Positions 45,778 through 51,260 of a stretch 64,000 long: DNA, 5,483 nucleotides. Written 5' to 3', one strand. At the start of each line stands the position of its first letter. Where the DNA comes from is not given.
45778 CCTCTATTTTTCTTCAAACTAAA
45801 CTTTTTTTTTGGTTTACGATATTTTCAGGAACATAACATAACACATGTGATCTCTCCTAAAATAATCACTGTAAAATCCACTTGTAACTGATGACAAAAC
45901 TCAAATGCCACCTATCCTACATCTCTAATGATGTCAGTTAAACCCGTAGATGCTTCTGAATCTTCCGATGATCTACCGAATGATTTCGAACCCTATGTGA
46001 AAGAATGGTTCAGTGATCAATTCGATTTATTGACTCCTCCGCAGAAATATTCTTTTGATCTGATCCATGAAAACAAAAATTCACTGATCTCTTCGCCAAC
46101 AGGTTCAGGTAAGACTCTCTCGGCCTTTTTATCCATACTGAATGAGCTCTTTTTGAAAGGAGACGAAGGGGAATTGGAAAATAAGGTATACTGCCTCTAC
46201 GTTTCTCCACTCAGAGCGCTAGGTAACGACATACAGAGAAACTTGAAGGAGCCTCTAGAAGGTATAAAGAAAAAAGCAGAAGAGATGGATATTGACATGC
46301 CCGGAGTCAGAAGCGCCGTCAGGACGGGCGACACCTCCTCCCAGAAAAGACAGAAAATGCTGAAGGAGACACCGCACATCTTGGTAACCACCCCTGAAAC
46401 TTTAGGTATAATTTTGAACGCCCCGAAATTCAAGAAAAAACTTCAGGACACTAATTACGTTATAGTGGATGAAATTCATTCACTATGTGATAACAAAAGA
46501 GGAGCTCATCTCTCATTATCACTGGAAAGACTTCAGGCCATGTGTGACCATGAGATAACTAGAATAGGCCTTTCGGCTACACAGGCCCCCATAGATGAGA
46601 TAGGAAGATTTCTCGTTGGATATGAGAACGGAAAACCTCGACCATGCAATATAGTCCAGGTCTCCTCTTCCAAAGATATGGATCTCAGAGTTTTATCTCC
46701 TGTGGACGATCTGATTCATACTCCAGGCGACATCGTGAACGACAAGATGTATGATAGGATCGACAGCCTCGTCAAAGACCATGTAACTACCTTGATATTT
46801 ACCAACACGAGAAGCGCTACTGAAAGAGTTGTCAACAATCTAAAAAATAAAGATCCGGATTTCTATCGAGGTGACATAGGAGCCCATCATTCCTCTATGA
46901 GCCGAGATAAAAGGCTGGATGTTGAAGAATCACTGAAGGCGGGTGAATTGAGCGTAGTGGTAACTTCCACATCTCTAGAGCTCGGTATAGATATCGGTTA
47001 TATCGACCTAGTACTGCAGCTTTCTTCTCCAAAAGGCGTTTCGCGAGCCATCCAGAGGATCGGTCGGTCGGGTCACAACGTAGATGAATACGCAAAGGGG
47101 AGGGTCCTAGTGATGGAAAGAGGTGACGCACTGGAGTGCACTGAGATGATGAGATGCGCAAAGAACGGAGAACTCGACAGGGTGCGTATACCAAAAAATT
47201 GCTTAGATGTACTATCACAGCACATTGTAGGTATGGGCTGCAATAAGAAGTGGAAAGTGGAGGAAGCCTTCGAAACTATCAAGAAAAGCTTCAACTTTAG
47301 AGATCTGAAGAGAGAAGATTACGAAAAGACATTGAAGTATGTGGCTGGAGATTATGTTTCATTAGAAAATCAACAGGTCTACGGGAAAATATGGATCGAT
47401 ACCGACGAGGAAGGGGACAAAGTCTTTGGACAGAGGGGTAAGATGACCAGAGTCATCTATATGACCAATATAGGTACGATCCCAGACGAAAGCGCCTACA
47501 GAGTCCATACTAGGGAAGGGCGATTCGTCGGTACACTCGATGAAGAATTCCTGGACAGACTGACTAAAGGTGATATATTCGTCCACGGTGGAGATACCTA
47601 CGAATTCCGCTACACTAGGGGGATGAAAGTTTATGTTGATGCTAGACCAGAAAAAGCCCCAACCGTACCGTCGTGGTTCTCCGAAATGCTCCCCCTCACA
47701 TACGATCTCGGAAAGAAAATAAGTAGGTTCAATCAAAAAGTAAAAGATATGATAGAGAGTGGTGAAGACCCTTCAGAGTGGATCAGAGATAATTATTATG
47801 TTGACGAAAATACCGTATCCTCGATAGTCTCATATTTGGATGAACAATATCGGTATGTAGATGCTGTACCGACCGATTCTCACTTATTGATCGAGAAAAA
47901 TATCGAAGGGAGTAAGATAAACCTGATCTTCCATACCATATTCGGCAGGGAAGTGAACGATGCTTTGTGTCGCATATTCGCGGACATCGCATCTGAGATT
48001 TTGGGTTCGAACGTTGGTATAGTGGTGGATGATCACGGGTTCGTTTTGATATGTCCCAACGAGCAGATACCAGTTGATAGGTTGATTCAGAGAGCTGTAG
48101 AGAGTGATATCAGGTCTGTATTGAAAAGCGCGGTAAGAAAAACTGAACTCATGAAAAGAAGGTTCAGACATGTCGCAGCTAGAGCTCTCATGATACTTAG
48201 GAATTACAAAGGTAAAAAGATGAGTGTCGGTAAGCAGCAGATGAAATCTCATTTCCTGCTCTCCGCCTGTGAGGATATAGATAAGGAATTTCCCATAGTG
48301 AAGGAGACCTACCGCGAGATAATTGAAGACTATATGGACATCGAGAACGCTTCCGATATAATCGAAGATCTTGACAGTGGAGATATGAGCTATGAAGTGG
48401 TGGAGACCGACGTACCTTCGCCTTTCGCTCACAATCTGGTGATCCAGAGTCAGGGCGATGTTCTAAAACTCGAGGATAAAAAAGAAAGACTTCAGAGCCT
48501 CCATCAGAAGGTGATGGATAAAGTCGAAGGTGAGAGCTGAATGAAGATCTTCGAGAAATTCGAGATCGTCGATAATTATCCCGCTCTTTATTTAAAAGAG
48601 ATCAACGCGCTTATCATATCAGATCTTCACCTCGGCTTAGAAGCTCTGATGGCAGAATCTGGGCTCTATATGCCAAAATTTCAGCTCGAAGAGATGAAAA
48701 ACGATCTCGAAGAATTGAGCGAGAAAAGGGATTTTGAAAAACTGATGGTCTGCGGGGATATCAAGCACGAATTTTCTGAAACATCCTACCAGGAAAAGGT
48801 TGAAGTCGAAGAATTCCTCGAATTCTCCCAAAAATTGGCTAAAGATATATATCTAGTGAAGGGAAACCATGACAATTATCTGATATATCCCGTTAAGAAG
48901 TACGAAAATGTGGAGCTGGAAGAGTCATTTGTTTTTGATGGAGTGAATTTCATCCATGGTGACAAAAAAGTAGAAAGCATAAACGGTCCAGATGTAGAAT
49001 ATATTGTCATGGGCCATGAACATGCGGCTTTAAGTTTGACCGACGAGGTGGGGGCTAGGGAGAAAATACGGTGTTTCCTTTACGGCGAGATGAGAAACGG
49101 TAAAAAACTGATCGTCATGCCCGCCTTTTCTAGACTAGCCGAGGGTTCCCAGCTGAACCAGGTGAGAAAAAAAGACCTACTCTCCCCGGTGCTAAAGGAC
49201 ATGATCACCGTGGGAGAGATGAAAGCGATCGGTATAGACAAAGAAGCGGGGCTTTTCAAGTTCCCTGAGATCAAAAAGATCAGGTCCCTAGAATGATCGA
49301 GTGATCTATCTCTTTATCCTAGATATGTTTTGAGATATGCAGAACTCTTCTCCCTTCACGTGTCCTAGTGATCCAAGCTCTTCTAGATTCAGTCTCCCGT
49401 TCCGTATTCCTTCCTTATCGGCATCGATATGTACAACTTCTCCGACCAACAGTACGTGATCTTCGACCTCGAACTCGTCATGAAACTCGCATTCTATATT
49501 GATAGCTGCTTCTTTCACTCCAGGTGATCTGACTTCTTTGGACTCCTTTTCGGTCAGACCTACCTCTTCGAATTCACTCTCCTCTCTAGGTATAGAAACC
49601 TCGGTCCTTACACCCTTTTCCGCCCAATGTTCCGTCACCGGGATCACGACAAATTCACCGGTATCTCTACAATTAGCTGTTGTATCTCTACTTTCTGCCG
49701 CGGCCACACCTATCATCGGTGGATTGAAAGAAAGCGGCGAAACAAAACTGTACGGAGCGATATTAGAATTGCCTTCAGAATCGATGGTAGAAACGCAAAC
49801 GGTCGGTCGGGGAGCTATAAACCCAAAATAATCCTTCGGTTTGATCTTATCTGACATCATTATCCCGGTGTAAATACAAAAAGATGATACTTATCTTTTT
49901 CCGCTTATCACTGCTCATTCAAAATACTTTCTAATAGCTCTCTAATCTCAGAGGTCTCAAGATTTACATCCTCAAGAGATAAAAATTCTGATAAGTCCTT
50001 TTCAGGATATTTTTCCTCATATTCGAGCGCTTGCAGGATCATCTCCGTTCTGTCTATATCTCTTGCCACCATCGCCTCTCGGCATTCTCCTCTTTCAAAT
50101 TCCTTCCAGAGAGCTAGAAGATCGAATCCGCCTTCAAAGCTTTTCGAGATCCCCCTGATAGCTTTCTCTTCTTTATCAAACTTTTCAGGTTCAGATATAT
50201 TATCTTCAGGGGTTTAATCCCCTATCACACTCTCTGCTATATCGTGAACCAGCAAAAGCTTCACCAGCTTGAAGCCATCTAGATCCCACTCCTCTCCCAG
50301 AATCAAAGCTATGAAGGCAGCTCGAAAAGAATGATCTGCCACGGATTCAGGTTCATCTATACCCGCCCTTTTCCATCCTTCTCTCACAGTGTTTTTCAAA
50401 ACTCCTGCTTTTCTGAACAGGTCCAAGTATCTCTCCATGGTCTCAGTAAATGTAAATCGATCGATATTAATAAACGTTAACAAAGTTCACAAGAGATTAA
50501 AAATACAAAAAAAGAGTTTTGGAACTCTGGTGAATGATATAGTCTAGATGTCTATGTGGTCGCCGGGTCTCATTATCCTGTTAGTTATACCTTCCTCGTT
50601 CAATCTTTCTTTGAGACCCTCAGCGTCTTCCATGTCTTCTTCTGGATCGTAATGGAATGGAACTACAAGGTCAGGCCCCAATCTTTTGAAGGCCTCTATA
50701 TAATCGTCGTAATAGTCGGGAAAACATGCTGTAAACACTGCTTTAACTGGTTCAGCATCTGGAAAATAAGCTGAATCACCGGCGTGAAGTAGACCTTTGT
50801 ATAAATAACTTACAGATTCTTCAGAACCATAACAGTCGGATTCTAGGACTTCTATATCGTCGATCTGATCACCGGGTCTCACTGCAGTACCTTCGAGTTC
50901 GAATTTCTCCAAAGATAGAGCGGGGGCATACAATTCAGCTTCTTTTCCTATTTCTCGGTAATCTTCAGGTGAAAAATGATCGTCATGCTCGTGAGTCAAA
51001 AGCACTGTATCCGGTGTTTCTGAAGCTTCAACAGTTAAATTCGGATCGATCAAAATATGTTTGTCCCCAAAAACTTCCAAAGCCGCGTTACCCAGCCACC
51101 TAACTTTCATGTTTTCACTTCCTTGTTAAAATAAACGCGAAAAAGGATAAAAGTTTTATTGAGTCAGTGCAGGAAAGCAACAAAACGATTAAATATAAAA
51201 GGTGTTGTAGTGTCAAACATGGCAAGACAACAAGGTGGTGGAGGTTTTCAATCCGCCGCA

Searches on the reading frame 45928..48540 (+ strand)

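Call 10: search_protein_families(library=pfam, proteins=[window:45928-48540:+], max_evalue=0.001)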
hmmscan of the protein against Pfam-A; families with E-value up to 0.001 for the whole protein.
window:45928-48540:+ (870 aa): 6 families
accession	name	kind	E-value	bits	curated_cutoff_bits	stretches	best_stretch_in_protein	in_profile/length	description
PF08494.16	DEAD_assoc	-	4.9e-57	193.3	23.5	1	647-834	1-191/191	DEAD/H associated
PF19306.5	WH_Lhr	-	6e-37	127.1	27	1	412-578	4-166/168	Large helicase-related protein, winged helix domain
PF00270.35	DEAD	-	2.8e-32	112.2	26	1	36-220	1-161/167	DEAD/DEAH box helicase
PF00271.37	Helicase_C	-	7.1e-17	62.1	23.5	1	281-382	9-107/110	Helicase conserved C-terminal domain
PF04851.21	ResIII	-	3.2e-11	43.8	22.5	1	44-218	20-161/164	Type III restriction enzyme, res subunit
PF22590.2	Cas3-like_C_2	-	0.00019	22.1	27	0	288-381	5-101/106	CRISPR-associated nuclease/helicase Cas3, C-terminal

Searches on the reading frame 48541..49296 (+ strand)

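Call 10: search_protein_families(library=pfam, proteins=[window:48541-49296:+], max_evalue=0.001)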
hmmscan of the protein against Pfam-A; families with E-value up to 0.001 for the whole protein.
window:48541-49296:+ (251 aa): 2 families
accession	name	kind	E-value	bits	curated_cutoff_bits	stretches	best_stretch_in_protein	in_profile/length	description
PF00149.33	Metallophos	-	6.9e-11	43.4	21.5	1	24-126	4-85/191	Calcineurin-like phosphoesterase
PF12850.12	Metallophos_2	-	1.2e-06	29.1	27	1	23-165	3-121/154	Calcineurin-like phosphoesterase superfamily domain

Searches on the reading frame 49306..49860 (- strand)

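Call 10: search_protein_families(library=pfam, proteins=[window:49306-49860:-], max_evalue=0.001)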
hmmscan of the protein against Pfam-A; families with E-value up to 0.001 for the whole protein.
window:49306-49860:- (184 aa): 1 family
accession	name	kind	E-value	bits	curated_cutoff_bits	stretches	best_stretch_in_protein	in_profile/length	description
PF01613.24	Flavin_Reduct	-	2.3e-27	96.4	27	1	17-150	5-136/153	Flavin reductase like domain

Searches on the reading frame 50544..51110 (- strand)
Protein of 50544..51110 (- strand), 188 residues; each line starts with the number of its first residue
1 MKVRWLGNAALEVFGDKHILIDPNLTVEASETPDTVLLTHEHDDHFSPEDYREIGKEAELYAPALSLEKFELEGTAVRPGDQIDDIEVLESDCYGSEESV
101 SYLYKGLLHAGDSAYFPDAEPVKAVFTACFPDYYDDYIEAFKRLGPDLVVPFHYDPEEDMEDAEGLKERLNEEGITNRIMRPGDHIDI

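Call 10: search_protein_families(library=pfam, proteins=[window:50544-51110:-], max_evalue=0.001)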
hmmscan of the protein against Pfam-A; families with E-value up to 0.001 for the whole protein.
window:50544-51110:- (188 aa): 2 families
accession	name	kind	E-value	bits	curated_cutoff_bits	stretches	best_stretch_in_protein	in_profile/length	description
PF13483.12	Lactamase_B_3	-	3.6e-07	30.7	24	1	2-57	1-58/160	Beta-lactamase superfamily domain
PF12706.13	Lactamase_B_2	-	2.4e-06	27.7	27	0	12-74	10-74/200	Beta-lactamase superfamily domain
